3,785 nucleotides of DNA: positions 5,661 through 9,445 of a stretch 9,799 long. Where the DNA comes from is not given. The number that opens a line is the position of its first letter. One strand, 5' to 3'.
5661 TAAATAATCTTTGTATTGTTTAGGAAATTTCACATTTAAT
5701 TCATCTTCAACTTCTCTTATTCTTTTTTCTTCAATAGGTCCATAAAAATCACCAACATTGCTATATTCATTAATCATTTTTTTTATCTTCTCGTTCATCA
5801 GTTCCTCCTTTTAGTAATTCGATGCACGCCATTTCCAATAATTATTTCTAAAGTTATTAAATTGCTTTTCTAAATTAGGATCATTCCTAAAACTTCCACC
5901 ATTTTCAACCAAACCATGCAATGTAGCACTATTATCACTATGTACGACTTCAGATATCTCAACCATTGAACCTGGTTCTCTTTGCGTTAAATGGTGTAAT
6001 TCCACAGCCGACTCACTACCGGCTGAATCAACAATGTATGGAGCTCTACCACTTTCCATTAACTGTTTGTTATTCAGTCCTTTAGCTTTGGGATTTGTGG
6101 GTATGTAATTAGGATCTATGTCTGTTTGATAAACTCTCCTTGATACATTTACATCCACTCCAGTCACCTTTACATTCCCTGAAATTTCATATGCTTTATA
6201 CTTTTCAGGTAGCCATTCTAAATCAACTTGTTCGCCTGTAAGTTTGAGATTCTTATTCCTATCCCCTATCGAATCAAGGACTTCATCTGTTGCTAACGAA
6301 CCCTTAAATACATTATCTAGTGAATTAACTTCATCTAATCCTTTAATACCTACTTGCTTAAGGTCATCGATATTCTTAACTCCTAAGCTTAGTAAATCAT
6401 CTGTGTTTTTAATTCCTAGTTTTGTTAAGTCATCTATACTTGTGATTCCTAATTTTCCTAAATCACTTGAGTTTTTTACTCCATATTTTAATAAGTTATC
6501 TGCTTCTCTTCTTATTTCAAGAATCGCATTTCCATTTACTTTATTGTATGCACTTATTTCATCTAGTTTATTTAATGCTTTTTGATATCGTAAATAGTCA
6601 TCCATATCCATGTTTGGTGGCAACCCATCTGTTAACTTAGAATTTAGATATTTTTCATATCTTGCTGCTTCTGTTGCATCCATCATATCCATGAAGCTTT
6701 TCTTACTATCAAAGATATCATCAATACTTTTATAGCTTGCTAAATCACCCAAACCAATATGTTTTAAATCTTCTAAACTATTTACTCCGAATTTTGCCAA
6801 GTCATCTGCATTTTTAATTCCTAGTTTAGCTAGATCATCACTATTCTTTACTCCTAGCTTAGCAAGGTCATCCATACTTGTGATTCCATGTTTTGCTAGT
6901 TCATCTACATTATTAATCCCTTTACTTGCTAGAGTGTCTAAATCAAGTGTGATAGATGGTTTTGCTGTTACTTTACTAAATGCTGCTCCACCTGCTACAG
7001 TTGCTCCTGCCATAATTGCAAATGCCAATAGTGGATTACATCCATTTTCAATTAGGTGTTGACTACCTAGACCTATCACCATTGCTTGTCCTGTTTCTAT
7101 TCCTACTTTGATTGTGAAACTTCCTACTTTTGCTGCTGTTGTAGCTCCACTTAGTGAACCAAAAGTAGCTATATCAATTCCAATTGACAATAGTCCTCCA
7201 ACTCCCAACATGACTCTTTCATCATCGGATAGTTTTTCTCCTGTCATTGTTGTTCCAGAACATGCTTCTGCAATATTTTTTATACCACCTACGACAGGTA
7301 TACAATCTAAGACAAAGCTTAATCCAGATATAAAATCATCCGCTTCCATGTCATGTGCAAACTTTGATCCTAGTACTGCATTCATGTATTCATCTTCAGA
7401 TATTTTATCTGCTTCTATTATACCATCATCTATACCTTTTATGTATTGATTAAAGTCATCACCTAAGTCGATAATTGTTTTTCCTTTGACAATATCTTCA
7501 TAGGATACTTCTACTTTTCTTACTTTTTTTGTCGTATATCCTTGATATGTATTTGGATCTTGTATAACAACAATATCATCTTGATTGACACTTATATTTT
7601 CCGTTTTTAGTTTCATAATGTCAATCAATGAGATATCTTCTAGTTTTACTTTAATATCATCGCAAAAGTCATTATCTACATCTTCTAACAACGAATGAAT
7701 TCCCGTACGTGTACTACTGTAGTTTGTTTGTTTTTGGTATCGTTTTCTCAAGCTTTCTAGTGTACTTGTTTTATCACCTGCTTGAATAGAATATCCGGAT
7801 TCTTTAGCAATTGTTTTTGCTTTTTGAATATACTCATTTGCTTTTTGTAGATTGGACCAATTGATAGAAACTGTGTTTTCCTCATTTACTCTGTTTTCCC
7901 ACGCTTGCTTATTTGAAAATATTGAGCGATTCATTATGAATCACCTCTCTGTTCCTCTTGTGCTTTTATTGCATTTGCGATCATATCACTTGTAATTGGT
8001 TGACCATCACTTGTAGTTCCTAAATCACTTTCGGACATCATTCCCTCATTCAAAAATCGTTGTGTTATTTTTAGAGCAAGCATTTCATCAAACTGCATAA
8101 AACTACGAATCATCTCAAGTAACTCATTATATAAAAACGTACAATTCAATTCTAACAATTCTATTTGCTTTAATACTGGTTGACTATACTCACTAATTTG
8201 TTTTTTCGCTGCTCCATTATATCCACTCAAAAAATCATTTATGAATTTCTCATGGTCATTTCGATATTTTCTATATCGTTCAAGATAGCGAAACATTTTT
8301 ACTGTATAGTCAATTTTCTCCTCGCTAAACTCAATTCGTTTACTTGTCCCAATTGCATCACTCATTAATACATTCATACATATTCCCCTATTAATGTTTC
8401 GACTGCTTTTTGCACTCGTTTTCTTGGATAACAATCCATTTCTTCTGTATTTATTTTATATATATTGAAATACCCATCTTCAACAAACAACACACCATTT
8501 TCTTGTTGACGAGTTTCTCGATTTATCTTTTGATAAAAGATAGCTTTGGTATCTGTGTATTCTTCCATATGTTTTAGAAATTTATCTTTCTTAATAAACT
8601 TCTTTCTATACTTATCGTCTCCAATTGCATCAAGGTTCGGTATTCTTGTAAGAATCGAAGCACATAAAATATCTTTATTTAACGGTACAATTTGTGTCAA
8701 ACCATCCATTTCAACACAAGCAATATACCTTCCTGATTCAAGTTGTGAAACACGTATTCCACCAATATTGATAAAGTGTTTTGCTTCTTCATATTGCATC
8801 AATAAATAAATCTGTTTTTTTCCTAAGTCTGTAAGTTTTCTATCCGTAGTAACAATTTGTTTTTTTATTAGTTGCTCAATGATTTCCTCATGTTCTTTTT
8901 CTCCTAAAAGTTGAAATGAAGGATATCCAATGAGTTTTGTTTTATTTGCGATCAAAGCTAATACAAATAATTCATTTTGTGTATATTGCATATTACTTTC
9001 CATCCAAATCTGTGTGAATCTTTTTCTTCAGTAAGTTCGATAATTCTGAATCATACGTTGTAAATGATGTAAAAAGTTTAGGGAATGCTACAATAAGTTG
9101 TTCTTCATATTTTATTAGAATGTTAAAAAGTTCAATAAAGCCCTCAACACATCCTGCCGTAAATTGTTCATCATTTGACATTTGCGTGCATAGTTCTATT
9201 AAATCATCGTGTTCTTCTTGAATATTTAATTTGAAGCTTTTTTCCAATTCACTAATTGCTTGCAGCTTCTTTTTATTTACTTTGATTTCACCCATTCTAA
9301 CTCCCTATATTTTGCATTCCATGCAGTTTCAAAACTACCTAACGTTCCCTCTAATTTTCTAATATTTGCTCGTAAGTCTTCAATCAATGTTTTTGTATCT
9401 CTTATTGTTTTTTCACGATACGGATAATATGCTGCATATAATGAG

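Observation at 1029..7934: One complete toxin gene plus two start-less orphan toxin/immunity cassettes that share its constant region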

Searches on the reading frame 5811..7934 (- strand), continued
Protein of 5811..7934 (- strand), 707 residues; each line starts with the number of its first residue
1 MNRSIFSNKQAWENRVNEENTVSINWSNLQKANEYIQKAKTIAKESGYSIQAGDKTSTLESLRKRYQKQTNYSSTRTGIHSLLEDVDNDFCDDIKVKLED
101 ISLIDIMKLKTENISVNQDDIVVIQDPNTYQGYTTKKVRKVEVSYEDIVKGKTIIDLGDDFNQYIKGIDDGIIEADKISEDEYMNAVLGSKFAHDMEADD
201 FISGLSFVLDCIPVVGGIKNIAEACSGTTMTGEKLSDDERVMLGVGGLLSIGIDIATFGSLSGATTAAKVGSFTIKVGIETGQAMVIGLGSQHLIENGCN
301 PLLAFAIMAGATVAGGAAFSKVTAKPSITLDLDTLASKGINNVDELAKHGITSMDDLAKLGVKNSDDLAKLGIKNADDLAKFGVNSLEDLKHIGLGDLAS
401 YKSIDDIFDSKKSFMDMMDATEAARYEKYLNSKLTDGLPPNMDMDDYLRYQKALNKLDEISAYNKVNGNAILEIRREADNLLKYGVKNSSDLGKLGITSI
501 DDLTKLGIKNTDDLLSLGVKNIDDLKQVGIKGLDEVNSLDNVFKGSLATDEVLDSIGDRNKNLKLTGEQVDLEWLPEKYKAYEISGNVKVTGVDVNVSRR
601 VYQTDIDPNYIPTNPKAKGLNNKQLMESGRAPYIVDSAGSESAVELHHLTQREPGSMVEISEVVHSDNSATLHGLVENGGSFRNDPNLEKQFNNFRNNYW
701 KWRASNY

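Call 70: list_cluster_members(proteins=[P0001, P0002, P0003, P0004, P0011])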
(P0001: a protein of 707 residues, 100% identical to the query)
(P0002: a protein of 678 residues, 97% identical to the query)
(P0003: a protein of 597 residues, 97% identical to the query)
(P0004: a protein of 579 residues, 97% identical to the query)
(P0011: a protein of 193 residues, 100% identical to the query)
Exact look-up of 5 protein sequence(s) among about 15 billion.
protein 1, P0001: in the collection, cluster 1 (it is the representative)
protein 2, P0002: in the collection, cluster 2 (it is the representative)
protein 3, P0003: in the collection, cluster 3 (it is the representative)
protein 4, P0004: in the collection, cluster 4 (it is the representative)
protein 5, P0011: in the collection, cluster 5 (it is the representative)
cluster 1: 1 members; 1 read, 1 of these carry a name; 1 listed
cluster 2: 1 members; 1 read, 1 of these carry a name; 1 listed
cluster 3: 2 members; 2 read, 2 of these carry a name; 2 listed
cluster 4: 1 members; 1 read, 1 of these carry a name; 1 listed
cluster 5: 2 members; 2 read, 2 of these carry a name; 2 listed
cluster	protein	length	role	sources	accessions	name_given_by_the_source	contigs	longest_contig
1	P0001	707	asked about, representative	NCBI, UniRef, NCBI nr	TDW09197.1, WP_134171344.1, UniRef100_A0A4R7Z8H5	putative toxin of predicted polymorphic toxin system [Breznakia blatticola] | Putative toxin of predicted polymorphic toxin system n=1 Tax=Breznakia blatticola ... | HNH/ENDO VII family nuclease [Breznakia blatticola]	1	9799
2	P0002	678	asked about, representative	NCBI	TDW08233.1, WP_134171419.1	putative toxin of predicted polymorphic toxin system, partial [Breznakia blatticola]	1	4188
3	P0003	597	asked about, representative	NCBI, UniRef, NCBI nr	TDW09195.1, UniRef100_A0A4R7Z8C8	putative toxin of predicted polymorphic toxin system [Breznakia blatticola] | Putative toxin of predicted polymorphic toxin system n=2 Tax=Breznakia blatticola ...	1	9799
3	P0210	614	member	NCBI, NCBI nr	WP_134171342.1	GH-E family nuclease [Breznakia blatticola]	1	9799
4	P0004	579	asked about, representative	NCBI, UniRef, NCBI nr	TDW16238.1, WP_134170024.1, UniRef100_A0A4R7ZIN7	putative toxin of predicted polymorphic toxin system [Breznakia blatticola] | Putative toxin of predicted polymorphic toxin system n=1 Tax=Breznakia blatticola ... | AHH domain-containing protein [Breznakia blatticola]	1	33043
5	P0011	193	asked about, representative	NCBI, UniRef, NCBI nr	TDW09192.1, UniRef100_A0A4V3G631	hypothetical protein EDD63_1625 [Breznakia blatticola] | Uncharacterized protein n=2 Tax=Breznakia blatticola TaxID=1754012 RepID=A0A4V3G631_9FIRM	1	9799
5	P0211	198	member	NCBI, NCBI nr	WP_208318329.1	hypothetical protein [Breznakia blatticola]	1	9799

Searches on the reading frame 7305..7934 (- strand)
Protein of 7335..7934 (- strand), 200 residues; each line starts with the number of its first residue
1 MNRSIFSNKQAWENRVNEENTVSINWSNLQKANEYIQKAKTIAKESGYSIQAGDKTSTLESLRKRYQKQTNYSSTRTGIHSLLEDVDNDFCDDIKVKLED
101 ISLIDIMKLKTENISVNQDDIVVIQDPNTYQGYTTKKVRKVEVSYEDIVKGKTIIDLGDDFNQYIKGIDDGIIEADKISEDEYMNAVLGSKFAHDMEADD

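Call 38: search_protein_families(library=pfam, max_evalue=10, proteins=[window:7335-7934:-])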
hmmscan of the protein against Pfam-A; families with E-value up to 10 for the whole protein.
window:7335-7934:- (200 aa): 1 family
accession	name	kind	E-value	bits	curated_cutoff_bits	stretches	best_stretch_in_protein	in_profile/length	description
PF05839.16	Apc13p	-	0.081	13.5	22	1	80-148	12-75/89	Apc13p protein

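Call 69: predict_structure(alignment_id=A5)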
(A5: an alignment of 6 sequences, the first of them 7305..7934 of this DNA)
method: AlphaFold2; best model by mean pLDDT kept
length: 210 residues; sequences in the alignment: 6
mean_pLDDT: 36.5   pTM: 0.22
mean pLDDT of the five models: 36.5, 35.7, 35.6, 33.7, 33.2
residues with pLDDT >= 90: 0; 70-90: 4; 50-70: 27; < 50: 179
segments of 3 or more residues with pLDDT < 50: 1-36, 38-40, 42-157, 187-210
pLDDT, mean of each block of 10 residues (from residue 1): 29 32 37 47 40 41 38 27 29 32 25 25 25 24 30 45 68 62 51 33 28
secondary structure, 60 per line:
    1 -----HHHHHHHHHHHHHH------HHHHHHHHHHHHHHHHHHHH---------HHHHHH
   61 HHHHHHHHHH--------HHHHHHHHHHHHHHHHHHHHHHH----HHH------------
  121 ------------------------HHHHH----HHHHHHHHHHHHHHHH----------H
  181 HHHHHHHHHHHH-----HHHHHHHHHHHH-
elements in order: H6-19 H26-45 H55-70 H79-101 H145-149 H154-169 H180-192 H198-209

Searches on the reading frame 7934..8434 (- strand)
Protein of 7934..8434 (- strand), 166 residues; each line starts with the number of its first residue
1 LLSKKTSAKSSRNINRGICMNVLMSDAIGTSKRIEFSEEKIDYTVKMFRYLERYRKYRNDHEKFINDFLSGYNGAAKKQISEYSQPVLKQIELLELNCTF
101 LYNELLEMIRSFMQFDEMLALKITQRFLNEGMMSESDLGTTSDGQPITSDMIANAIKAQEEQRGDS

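Call 5: search_protein_families(library=pfam, max_evalue=0.01, proteins=[window:7934-8434:-])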
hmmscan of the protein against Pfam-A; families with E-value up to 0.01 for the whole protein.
window:7934-8434:- (166 aa): 0 families

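Call 8: search_protein_families(library=ncbifam, max_evalue=0.01, proteins=[window:7934-8434:-])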
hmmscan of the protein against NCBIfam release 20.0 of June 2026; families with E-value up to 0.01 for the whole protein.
window:7934-8434:- (166 aa): 0 families

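Call 38: search_protein_families(library=pfam, max_evalue=10, proteins=[window:7934-8374:-])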
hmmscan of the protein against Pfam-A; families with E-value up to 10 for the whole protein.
window:7934-8374:- (146 aa): 2 families
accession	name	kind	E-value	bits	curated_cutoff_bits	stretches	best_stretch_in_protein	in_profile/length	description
PF14330.11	DUF4387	-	0.082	14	27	1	78-121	44-88/98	Domain of unknown function (DUF4387)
PF15030.11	DUF4527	-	0.25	11.1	29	1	53-128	105-181/277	Protein of unknown function (DUF4527)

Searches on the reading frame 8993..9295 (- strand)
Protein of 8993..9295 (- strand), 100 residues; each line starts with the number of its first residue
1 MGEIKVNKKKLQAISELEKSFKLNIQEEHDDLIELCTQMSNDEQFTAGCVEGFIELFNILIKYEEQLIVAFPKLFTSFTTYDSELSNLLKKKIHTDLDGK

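Call 5: search_protein_families(library=pfam, max_evalue=0.01, proteins=[window:8993-9295:-])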
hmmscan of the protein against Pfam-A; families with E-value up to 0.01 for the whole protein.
window:8993-9295:- (100 aa): 0 families

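Call 8: search_protein_families(library=ncbifam, max_evalue=0.01, proteins=[window:8993-9295:-])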
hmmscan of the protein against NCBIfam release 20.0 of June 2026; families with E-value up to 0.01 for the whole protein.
window:8993-9295:- (100 aa): 0 families

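Call 38: search_protein_families(library=pfam, max_evalue=10, proteins=[window:8993-9295:-])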
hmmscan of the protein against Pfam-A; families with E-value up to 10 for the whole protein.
window:8993-9295:- (100 aa): 2 families
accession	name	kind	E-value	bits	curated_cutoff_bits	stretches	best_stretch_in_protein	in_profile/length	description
PF14166.11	YueH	-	0.033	14.5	27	1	61-88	21-49/79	YueH-like protein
PF10392.15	COG5_N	-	0.067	13.9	31.2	1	7-48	34-75/132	Conserved oligomeric Golgi complex subunit 5, N-terminal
